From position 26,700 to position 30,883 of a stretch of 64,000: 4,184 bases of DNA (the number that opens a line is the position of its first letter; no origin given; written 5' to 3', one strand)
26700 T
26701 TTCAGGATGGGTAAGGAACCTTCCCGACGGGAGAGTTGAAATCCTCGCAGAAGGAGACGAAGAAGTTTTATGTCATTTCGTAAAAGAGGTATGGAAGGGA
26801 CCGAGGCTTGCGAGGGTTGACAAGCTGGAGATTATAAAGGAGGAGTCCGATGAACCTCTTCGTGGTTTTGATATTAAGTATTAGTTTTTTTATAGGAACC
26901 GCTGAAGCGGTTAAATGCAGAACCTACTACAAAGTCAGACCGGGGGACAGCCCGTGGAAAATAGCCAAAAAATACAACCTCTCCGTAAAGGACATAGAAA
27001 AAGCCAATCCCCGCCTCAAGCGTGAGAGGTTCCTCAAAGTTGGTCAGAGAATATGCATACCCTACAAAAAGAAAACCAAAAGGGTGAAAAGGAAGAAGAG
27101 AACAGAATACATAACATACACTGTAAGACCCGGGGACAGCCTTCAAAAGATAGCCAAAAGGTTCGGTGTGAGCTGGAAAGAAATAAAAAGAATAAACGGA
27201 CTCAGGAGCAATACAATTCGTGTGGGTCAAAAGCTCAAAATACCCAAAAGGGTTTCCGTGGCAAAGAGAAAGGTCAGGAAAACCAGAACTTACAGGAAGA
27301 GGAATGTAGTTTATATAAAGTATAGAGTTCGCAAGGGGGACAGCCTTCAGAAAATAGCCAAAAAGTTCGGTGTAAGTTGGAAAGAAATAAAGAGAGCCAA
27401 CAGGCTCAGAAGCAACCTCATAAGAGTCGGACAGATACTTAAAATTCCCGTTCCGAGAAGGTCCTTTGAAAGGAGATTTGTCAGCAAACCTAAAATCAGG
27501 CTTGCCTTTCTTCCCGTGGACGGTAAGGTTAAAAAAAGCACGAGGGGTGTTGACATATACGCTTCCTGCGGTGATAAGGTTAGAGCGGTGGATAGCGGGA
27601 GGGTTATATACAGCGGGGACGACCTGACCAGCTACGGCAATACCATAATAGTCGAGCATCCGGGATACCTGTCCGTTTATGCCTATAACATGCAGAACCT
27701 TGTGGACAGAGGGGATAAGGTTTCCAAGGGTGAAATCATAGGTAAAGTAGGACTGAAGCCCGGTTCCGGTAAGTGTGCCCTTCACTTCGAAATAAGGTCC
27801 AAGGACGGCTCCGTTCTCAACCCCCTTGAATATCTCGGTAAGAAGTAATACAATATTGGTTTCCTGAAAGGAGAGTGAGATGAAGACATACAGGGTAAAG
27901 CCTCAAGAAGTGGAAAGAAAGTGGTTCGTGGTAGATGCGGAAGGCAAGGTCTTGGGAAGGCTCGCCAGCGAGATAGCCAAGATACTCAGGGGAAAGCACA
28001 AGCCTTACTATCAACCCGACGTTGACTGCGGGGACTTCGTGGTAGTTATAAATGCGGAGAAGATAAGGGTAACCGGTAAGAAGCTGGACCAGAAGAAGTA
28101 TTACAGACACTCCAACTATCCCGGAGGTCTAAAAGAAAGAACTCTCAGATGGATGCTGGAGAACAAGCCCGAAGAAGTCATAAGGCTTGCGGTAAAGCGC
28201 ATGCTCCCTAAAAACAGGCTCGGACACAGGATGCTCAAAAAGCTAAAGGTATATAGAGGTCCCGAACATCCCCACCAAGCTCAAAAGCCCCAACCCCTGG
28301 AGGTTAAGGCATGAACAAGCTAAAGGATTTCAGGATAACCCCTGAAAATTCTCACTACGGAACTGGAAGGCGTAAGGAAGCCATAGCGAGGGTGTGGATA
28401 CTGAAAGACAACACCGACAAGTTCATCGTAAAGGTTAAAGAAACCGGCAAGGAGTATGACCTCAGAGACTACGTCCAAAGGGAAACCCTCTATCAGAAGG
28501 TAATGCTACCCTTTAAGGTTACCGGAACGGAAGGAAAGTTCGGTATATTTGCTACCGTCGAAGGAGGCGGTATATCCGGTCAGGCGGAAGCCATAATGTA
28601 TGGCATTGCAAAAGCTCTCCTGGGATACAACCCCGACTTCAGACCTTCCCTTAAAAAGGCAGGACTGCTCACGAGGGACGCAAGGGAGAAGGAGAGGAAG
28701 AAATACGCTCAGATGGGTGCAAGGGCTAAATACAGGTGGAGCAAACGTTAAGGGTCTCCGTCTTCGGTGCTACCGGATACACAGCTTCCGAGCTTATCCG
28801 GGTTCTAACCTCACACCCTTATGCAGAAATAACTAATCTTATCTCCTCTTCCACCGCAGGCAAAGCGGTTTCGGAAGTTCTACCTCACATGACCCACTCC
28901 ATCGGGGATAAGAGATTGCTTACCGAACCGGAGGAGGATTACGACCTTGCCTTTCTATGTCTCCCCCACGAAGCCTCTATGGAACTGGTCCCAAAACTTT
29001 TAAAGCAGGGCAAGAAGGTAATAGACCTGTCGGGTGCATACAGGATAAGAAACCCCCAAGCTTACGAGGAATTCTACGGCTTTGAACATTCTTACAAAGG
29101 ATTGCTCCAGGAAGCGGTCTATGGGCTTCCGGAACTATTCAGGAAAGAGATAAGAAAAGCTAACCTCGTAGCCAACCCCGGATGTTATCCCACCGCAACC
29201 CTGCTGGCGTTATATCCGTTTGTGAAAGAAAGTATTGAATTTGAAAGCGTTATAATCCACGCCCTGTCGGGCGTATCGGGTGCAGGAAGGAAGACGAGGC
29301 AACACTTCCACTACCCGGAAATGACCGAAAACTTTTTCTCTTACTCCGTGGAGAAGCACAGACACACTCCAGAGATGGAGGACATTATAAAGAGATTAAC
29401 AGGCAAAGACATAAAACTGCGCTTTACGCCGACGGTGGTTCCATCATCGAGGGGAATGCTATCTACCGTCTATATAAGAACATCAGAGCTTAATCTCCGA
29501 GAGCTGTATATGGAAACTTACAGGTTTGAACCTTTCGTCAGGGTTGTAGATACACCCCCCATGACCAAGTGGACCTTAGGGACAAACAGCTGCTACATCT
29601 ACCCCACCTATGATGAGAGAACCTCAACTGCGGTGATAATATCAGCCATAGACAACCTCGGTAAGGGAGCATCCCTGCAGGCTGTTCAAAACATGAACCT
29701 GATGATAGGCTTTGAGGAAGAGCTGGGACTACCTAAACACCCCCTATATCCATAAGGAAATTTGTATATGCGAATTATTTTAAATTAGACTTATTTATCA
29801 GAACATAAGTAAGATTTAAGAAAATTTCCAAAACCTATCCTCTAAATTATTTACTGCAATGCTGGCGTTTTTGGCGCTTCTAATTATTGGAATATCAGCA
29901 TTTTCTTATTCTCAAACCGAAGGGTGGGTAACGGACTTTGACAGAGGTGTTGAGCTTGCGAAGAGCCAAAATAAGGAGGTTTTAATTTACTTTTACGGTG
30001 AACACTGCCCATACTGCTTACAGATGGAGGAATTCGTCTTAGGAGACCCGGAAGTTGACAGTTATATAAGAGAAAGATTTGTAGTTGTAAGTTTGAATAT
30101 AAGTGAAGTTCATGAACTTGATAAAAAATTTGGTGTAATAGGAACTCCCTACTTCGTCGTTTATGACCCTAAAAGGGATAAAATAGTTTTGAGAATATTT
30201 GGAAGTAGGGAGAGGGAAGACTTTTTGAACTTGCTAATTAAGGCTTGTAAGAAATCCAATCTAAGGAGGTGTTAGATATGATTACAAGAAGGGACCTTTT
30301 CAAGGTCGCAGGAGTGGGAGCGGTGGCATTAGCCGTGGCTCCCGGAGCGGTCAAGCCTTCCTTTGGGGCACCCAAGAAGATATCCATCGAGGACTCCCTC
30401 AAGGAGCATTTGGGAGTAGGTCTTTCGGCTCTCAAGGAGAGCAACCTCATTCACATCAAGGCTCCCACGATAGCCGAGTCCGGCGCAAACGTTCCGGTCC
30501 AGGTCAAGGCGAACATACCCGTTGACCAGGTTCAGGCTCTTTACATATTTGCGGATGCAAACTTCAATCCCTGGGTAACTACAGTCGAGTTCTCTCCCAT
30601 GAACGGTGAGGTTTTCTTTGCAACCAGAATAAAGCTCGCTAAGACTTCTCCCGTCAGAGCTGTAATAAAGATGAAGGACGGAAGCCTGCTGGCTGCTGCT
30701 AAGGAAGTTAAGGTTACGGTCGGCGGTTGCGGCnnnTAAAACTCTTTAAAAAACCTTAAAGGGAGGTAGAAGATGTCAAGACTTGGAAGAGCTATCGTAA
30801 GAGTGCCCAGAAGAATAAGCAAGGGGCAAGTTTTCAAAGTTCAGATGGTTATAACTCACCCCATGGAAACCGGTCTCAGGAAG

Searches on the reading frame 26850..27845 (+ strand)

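Call 32: search_protein_families(library=pfam, proteins=[window:26850-27845:+], max_evalue=0.001)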
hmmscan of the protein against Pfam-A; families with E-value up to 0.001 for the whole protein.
window:26850-27845:+ (332 aa): 14 families
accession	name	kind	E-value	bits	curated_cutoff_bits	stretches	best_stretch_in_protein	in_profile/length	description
PF01476.26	LysM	-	3.4e-55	184.2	20.9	3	90-132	1-43/43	LysM domain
PF01551.29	Peptidase_M23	-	1.4e-22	80.1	28.7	1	231-325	3-96/96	Peptidase family M23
PF23473.1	LysM3_LYK4_5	-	2.7e-18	66.2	29.3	2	88-123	3-38/48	LYK4/5 LysM3 domain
PF23446.1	LysM1_NFP_LYK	-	3.1e-14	54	36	1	87-132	5-54/60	NFP/LYK LysM1 domain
PF22310.2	NMB0315_dom_I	-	4.2e-10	40.3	27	0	91-136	7-51/83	NMB0315-like, domain I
PF23577.1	LysM_RLK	-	7.7e-10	39.1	27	0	88-112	1-25/44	LysM domain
PF23462.1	LysM3_NFP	-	6.5e-07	30.2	28.1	0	88-119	3-33/48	NFP LysM3 domain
PF13542.12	HTH_Tnp_ISL3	-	7.8e-07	28.9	27.4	0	97-115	28-46/51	Helix-turn-helix domain of transposase family ISL3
PF11268.13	DUF3071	-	1.8e-05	25.4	26.9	0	141-182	46-87/168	Protein of unknown function (DUF3071)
PF00392.27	GntR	-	6.5e-05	23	27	0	88-112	14-41/64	Bacterial regulatory proteins, gntR family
PF08765.17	Mor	-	0.00011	22.6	24.9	0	65-115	45-91/107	Mor transcription activator family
PF02796.21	HTH_7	-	0.00016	22.2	23.8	0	155-176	13-34/45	Helix-turn-helix domain of resolvase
PF13384.12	HTH_23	-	0.00024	21.3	24.6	0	156-177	10-31/50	Homeodomain-like domain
PF23472.1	LysM2_CERK1_LYK3_4_5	-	0.00092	19.5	27.4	0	88-132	6-54/56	LYK3/4/5 LysM2 domain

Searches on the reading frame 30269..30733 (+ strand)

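Call 65: search_protein_families(library=pfam, proteins=[window:30269-30733:+], max_evalue=0.001)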
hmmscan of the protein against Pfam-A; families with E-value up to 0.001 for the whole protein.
window:30269-30733:+ (155 aa): 1 family
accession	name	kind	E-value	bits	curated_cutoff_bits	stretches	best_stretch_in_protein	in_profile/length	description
PF13501.12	SoxY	-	6.6e-34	116.9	28.4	1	55-154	11-112/112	Sulfur oxidation protein SoxY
